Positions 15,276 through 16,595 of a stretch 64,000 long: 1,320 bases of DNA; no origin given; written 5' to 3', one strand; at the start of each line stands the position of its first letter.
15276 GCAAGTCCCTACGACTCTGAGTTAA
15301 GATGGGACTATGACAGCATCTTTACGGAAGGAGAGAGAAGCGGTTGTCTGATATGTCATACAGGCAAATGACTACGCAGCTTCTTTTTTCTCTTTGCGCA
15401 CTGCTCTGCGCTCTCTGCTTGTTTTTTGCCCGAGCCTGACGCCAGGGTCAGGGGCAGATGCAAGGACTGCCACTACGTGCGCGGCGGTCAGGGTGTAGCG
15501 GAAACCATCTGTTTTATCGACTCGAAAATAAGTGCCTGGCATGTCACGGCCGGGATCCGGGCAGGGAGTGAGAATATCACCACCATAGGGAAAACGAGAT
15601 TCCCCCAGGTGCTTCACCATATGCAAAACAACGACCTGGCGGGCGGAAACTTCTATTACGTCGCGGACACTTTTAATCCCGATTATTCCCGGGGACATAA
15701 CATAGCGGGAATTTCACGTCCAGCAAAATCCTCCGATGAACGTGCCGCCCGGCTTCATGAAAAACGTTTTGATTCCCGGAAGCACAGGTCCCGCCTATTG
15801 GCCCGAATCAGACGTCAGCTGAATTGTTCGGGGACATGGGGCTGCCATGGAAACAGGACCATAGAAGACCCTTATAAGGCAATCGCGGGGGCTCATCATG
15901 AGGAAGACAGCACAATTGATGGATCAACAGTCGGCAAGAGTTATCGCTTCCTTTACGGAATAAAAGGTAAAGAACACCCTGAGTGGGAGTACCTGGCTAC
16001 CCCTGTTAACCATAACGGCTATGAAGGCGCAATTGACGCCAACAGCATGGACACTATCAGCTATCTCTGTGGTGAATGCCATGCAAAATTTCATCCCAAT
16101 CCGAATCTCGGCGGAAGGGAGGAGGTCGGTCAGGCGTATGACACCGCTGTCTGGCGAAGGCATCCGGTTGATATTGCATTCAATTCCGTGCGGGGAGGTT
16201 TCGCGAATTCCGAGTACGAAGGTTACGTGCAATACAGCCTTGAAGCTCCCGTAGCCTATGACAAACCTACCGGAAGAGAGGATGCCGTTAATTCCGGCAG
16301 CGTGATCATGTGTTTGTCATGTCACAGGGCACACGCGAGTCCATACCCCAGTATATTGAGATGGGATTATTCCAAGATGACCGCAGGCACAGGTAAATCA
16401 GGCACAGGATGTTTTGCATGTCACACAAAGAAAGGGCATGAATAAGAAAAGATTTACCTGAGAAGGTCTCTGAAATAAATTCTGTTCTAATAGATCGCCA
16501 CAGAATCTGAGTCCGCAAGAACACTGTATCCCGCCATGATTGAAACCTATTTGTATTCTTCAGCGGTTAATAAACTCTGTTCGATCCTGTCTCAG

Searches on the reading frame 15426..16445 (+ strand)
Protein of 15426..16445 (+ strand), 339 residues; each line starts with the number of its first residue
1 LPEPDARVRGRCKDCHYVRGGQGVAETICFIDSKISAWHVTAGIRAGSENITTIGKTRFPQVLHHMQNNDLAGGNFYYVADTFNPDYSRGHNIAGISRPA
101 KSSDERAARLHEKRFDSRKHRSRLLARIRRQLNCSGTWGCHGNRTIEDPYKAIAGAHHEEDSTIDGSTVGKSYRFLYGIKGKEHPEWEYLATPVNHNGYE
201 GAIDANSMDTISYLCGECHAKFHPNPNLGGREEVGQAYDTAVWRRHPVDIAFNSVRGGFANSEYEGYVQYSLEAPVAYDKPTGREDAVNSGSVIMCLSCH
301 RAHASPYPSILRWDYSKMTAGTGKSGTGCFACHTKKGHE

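Call 5: search_protein_families(library=ncbifam, proteins=[window:15426-16445:+], max_evalue=0.01)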
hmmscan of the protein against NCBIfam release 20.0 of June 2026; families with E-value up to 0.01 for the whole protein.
window:15426-16445:+ (339 aa): 1 family
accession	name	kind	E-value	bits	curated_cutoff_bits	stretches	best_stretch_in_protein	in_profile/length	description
TIGR01905.1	paired_CXXCH_1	subfamily_domain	0.001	18.9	25.2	1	295-336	8-39/41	doubled CXXCH domain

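Call 6: search_protein_families(library=pfam, proteins=[window:15426-16445:+], max_evalue=0.01)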
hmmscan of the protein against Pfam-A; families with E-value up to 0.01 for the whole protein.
window:15426-16445:+ (339 aa): 2 families
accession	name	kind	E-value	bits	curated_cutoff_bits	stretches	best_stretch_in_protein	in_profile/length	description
PF09699.15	Paired_CXXCH_1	-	1.7e-08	34.5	20.6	1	292-337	8-40/41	Doubled CXXCH motif (Paired_CXXCH_1)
PF14522.11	Cytochrome_C7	-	0.001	19.3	24.8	0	293-337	13-52/67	Cytochrome c7 and related cytochrome c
